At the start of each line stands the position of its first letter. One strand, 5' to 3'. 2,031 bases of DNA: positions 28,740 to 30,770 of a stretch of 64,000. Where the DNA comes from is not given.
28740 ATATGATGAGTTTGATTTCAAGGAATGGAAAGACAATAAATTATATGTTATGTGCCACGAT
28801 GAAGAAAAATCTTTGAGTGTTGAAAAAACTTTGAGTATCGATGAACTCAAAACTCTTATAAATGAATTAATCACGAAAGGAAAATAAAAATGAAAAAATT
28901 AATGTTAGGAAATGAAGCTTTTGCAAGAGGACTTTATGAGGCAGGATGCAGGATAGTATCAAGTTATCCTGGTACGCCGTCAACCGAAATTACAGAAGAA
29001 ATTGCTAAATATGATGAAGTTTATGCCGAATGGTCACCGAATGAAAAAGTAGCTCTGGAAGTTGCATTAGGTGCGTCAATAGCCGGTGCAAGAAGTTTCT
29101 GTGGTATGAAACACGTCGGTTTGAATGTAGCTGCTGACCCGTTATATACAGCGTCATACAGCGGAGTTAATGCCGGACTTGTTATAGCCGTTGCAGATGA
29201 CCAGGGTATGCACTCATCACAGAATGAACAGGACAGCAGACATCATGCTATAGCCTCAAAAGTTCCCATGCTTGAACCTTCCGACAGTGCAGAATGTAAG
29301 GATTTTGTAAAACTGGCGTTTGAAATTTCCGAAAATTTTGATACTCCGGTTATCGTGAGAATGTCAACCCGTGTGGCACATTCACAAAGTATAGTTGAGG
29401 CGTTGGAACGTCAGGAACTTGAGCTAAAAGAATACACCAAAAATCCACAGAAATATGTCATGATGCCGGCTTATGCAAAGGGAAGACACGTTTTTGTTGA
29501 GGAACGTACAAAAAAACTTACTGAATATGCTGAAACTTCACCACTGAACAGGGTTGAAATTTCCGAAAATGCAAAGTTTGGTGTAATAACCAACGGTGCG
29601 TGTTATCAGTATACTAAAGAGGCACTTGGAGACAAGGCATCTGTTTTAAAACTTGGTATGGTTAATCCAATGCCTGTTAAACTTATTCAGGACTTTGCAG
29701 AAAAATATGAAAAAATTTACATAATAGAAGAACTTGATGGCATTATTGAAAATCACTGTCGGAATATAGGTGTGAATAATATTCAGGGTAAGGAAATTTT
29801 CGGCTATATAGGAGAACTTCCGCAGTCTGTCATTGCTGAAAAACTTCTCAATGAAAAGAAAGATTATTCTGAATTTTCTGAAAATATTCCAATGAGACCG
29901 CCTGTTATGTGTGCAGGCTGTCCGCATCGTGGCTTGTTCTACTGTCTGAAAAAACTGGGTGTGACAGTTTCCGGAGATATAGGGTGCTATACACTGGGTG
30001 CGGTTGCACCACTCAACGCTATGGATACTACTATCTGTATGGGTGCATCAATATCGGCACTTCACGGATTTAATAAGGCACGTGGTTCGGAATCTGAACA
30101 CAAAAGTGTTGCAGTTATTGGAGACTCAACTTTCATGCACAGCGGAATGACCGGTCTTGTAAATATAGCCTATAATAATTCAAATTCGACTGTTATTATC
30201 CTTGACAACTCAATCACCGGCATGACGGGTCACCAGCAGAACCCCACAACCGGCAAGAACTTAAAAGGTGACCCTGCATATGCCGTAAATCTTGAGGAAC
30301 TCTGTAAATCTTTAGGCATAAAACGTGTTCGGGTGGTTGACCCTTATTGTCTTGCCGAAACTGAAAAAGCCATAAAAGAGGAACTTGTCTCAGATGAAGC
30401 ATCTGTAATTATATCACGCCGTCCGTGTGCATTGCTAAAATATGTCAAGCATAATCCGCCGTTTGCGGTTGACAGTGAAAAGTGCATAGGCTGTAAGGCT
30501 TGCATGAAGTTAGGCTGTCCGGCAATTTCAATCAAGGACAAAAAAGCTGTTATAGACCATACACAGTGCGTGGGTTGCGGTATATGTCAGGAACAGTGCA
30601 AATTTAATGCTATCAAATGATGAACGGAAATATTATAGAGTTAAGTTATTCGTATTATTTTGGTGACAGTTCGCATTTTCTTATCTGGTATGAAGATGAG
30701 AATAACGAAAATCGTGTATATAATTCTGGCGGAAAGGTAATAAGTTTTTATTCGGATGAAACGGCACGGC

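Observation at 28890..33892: iorA / iorB / paaK operon interleaved with three ATGA-coupled orphan ORFs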

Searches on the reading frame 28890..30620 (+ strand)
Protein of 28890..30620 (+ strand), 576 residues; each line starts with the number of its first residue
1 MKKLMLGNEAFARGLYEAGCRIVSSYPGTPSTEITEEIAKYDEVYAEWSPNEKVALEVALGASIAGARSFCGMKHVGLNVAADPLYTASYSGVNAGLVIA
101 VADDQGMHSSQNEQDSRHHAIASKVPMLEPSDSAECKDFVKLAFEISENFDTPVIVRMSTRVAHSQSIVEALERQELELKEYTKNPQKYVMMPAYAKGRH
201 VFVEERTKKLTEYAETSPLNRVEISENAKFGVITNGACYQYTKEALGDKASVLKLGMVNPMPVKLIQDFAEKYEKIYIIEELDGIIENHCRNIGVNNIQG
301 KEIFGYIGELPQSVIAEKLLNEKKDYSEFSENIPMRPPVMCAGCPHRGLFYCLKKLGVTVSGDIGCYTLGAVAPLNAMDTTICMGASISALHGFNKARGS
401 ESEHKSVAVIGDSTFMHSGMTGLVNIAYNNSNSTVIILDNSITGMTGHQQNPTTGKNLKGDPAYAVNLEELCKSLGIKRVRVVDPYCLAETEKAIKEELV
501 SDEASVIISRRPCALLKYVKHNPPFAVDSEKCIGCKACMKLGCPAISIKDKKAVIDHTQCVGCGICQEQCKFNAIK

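Call 3: search_protein_families(library=pfam, proteins=[window:28890-30620:+], max_evalue=1)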
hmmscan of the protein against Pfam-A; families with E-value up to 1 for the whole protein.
window:28890-30620:+ (576 aa): 15 families
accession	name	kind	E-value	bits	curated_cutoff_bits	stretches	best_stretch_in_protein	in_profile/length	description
PF02775.26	TPP_enzyme_C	-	2.2e-24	86.4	21.9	1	363-507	1-149/151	Thiamine pyrophosphate enzyme, C-terminal TPP binding domain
PF01855.24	POR_N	-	2.3e-17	63.9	27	1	14-189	2-186/231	Pyruvate flavodoxin/ferredoxin oxidoreductase, thiamine diP-bdg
PF00037.32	Fer4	-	4.3e-10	39.4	21.1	2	554-576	2-24/24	4Fe-4S binding domain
PF12797.12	Fer4_2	-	2.4e-08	33.8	24.5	2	524-545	2-22/22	4Fe-4S binding domain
PF13237.11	Fer4_10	-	4.8e-06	26.8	25.5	1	527-570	4-52/53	4Fe-4S dicluster domain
PF12837.12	Fer4_6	-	1.6e-05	25.1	25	2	553-575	2-24/24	4Fe-4S binding domain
PF14697.11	Fer4_21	-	1.8e-05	25.2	35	1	527-575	3-57/59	4Fe-4S dicluster domain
PF12838.12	Fer4_7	-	0.00022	22.1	27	1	531-574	1-52/52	4Fe-4S dicluster domain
PF13292.11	DXP_synthase_N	-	0.00022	21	21.2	1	385-442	114-173/274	1-deoxy-D-xylulose-5-phosphate synthase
PF13459.11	Fer4_15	-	0.022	15.9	22.4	0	526-541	2-17/66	4Fe-4S single cluster domain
PF13187.11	Fer4_9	-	0.032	14.7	27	1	531-575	1-52/52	4Fe-4S dicluster domain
PF25160.1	LdpA_Fe-S-bd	-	0.039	14.2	27.6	1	538-575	9-43/49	LdpA Fe-S cluster-binding domain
PF02776.23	TPP_enzyme_N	-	0.049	13.8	26.8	1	7-93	3-91/119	Thiamine pyrophosphate enzyme, N-terminal TPP binding domain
PF13183.11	Fer4_8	-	0.25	12.3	27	0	529-550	2-22/68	4Fe-4S dicluster domain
PF13370.11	Fer4_13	-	0.45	11.7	24.5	1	527-541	1-15/58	4Fe-4S single cluster domain of Ferredoxin I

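Call 5: search_protein_families(library=ncbifam, proteins=[window:28890-30620:+], max_evalue=0.1)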
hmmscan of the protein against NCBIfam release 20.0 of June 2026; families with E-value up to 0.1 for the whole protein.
window:28890-30620:+ (576 aa): 75 families (the best 25 are shown)
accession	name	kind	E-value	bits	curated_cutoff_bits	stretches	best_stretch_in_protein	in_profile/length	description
TIGR03336.1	IOR_alpha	equivalog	3.2e-219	729.2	650.9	1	1-575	1-595/595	indolepyruvate ferredoxin oxidoreductase subunit alpha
NF009589.0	PRK13030.1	subfamily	3e-30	104.7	816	1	74-450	125-544/1170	indolepyruvate ferredoxin oxidoreductase family protein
TIGR03710.1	OAFO_sf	subfamily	9.3e-25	87.2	482.75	3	4-72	195-266/561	2-oxoacid:acceptor oxidoreductase subunit alpha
NF009588.0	PRK13029.1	subfamily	2e-21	75.7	952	2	82-292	133-361/1196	indolepyruvate ferredoxin oxidoreductase family protein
NF006412.0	PRK08659.1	equivalog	3.3e-18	66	411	1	3-188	6-200/378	2-oxoacid:acceptor oxidoreductase subunit alpha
NF005507.0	PRK07119.1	subfamily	4.1e-14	52.2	399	1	2-181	4-192/352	3-methyl-2-oxobutanoate dehydrogenase subunit VorB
NF007206.0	PRK09627.1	equivalog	9.2e-13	47.9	579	1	6-180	7-190/375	2-oxoglutarate synthase subunit alpha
NF040682.1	PorA_Arch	equivalog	3.7e-11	42.6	550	1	3-170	4-179/387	pyruvate synthase subunit PorA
NF006232.0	PRK08366.1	equivalog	1.4e-10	40.4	646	1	2-177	7-188/394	2-ketoisovalerate ferredoxin oxidoreductase subunit alpha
TIGR02700.1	flavo_MJ0208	hypoth_equivalog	2.1e-09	37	251.35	1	519-576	137-195/234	dihydromethanopterin reductase (acceptor)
TIGR02179.1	PorD_KorD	subfamily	4.1e-09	36.4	60.05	1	527-576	22-73/78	2-oxoacid:acceptor oxidoreductase, delta subunit, pyruvate/2-ketoisovalerate family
NF045791.1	OxalOxredalpha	equivalog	1.1e-08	34.6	500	1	2-103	4-108/395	oxalate oxidoreductase subunit alpha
NF006233.0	PRK08367.1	equivalog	2.8e-08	33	625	1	1-103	3-108/394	pyruvate ferredoxin oxidoreductase subunit alpha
NF045874.1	Vhu_polyferre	exception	7.1e-08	31.6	600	1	523-575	122-174/381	F420-non-reducing hydrogenase associated-polyferredoxin VhuB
NF040770.1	hetero_SS_HdrA2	exception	1.4e-07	30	1100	1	526-576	573-624/777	CoB-CoM heterodisulfide reductase HdrA2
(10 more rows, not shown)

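Call 8: find_related_loci(query=window:28890-30620:+, collection=genome_contigs, flank=10000)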
Query window:28890-30620:+ (576 aa) in genome_contigs; peptide patterns used: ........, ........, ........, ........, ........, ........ (x = any residue, [..] = any of these).
600 stretches matched a pattern (row limit reached: there are more); 595 encode a relative of the query (tblastn E <= 1e-3); the best 80 are kept; 80 distinct loci.
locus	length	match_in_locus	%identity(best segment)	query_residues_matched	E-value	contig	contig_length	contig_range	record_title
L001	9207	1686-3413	89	1-576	0e+0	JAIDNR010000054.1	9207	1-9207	MAG: Ruminococcus sp. isolate SC0345_S12_1 SC0345_S12_1_contig_54, whole genome shotgun sequence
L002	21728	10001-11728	89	1-576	0e+0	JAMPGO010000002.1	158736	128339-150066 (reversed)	MAG: Ruminococcus flavefaciens isolate NALB_7863_3 Scaffold_#2__SCF_002___158736_bp, whole genome shotgun sequence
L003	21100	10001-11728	88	1-576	0e+0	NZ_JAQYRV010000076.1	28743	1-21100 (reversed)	MAG: Ruminococcus flavefaciens isolate SUG2139 k141_220621, whole genome shotgun sequence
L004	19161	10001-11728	87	1-576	0e+0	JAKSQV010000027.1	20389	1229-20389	MAG: Ruminococcus sp. isolate Horse_feces238 MAG238_27, whole genome shotgun sequence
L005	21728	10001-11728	87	1-576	0e+0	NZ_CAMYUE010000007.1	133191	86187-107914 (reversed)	MAG: uncultured Ruminococcus sp. isolate SRR10912537_bin.36_metaWRAP_v1.3_MAG ERZ14210012.16, whole genome shotgun seque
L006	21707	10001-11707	87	7-575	0e+0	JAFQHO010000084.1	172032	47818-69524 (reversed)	MAG: Ruminococcus sp. isolate RGIG1826 Goat_Cecum-5__c669589, whole genome shotgun sequence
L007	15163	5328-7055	87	1-576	0e+0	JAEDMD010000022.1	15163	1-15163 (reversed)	MAG: Oscillospiraceae bacterium isolate MAG257 NODE_4064_length_15163_cov_5.435597, whole genome shotgun sequence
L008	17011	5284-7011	86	1-576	0e+0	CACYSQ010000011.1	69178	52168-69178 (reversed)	MAG: Ruminococcus flavefaciens isolate RUG12238 genome assembly, contig: RUG12238_asm_11, whole genome shotgun sequence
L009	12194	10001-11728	87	1-576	0e+0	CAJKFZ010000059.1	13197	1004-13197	MAG TPA_asm: uncultured Ruminococcus sp. isolate ERR1430486-bin.53 genome assembly, contig: NODE_3059_length_13197_cov_8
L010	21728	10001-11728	87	1-576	0e+0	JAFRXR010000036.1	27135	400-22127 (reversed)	MAG: Ruminococcus sp. isolate RGIG2892 Goat_Omasum.Co__c354670, whole genome shotgun sequence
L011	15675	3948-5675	84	1-576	0e+0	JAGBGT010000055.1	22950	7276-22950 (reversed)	MAG: Ruminococcus sp. isolate RGIG9104 Water_deer_Rectum.Co__c711363, whole genome shotgun sequence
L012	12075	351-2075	84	1-575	0e+0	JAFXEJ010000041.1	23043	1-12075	MAG: Ruminococcus sp. isolate RGIG6339 Sheep_Rectum-4__c249509, whole genome shotgun sequence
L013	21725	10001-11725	84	1-575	0e+0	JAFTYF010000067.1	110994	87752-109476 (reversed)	MAG: Ruminococcus sp. isolate RGIG4258 Roe_deer_Colon-5__c438277, whole genome shotgun sequence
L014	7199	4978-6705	82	1-576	0e+0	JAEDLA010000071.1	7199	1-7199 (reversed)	MAG: Oscillospiraceae bacterium isolate MAG228 NODE_13596_length_7199_cov_5.940090, whole genome shotgun sequence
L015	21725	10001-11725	82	1-575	0e+0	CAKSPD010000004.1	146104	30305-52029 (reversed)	MAG: uncultured Oscillospiraceae bacterium isolate REFINED_METABAT215_TOP10_CONTIGS_1500_ASSEMBLY_K77_MERGED__Hadza_MoBi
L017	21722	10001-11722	77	1-576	0e+0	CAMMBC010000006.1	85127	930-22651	MAG: uncultured Ruminococcus sp. isolate ERR4304450_bin.54_MetaWRAP_v1.1_MAG genome assembly, contig: NODE_306_length_85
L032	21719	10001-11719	74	1-575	0e+0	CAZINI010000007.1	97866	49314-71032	MAG TPA_asm: uncultured Ruminococcus sp. isolate binchicken_co370_326 genome assembly, contig: NODE_324_length_97866_cov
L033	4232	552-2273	73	1-576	0e+0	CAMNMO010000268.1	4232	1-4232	MAG: uncultured Ruminococcus sp. isolate SRR873597_bin.128_metaWRAP_v1.3_MAG genome assembly, contig: NODE.65949_length_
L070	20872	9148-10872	68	1-576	0e+0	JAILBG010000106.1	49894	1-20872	MAG: Clostridiales bacterium isolate RUI553 k141_4316100_flag=0_multi=11.0000_len=49894, whole genome shotgun sequence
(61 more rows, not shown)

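Call 13: search_protein_families(library=pfam, proteins=[L005:12559-13770:+, L001:5754-7265:+, L017:13420-13917:+, L017:11737-12210:+, L017:12427-12816:+, L033:2426-3022:+, L001:7278-7811:+, L002:14769-15455:+, L070:11482-12123:+, L032:12335-12802:+], max_evalue=0.1)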
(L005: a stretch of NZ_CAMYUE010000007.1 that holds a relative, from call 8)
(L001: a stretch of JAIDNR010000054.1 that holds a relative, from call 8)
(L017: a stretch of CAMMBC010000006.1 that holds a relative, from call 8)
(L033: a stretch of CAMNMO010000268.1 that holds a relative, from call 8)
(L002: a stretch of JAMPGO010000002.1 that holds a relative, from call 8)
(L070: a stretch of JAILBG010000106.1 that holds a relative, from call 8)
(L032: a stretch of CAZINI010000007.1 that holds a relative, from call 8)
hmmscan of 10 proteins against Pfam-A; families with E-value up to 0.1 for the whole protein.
L005:12559-13770:+ (403 aa): 1 family
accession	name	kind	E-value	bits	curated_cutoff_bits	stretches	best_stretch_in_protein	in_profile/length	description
PF04207.17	MtrD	-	0.016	15.5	25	1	202-311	100-192/217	Tetrahydromethanopterin S-methyltransferase, subunit D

L001:5754-7265:+ (503 aa): 1 family
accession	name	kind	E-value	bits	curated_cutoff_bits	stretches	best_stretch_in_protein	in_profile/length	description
PF20585.4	Pectate_lyase_5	-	0.067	13.8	24.3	0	261-335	20-95/126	Putative pectate lyase-like adhesive domain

L017:13420-13917:+ (165 aa): 2 families
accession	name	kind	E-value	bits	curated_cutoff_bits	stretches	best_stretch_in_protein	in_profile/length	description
PF01966.28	HD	-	8.1e-06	26.6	22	1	21-114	1-90/116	HD domain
PF13487.12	HD_5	-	0.041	14.1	27.2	1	28-111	21-107/170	HD domain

L017:11737-12210:+ (157 aa): 5 families
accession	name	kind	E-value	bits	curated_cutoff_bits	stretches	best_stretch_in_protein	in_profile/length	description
PF17032.10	Zn_ribbon_15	-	0.00098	20.3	28.9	1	30-78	2-51/73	zinc-ribbon family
PF06648.16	AcMNPV_Ac75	-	0.038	14.4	24.4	1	79-131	34-86/122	Autographa californica nuclear polyhedrosis virus (AcMNPV), Ac75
PF01359.24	Transposase_1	-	0.04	14.2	24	1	53-84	32-62/80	Transposase (partial DDE domain)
PF05023.20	Phytochelatin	-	0.088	12.5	24.9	0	82-149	68-135/210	Phytochelatin synthase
PF06569.16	DUF1128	-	0.09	13.3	27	0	76-95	33-52/71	Protein of unknown function (DUF1128)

L017:12427-12816:+ (129 aa): 1 family
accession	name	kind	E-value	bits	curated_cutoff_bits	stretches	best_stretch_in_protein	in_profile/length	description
PF02537.21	CRCB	-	2.6e-27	95.6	32.9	1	11-120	1-103/103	CrcB-like protein, Camphor Resistance (CrcB)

L033:2426-3022:+ (198 aa): 5 families
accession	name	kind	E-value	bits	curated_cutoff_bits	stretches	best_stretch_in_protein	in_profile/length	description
PF13515.12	FUSC_2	-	0.0017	18.9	25.6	1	54-142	23-101/126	Fusaric acid resistance protein-like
PF07907.16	YibE_F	-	0.0099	15.9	27.2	1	69-159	22-112/241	YibE/F-like protein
PF13153.11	DUF3985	-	0.038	14.4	25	1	37-61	18-42/44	Protein of unknown function (DUF3985)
PF14770.11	TMEM18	-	0.081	13.3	26.9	1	96-143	11-58/118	Transmembrane protein 18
PF05620.16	TMEM208_SND2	-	0.092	13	22.9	0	14-62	97-147/167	SRP-independent targeting protein 2/TMEM208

L001:7278-7811:+ (177 aa): 0 families

L002:14769-15455:+ (228 aa): 2 families
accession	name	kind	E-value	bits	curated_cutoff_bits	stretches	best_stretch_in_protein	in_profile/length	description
PF03413.25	PepSY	-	0.00081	20.1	24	1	165-222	1-59/60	Peptidase propeptide and YPEB domain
PF07504.19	FTP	-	0.045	14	21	0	120-136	18-34/51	Fungalysin/Thermolysin Propeptide Motif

L070:11482-12123:+ (213 aa): 1 family
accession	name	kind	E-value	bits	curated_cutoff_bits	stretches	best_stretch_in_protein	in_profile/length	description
PF25206.1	DUF7836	-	0.054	13.8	26.7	0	16-34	28-46/59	Domain of unknown function (DUF7836)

L032:12335-12802:+ (155 aa): 0 families
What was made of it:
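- Several passengers in relatives are plainly not immunity proteins: CrcB and an HD-domain protein (call 13).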
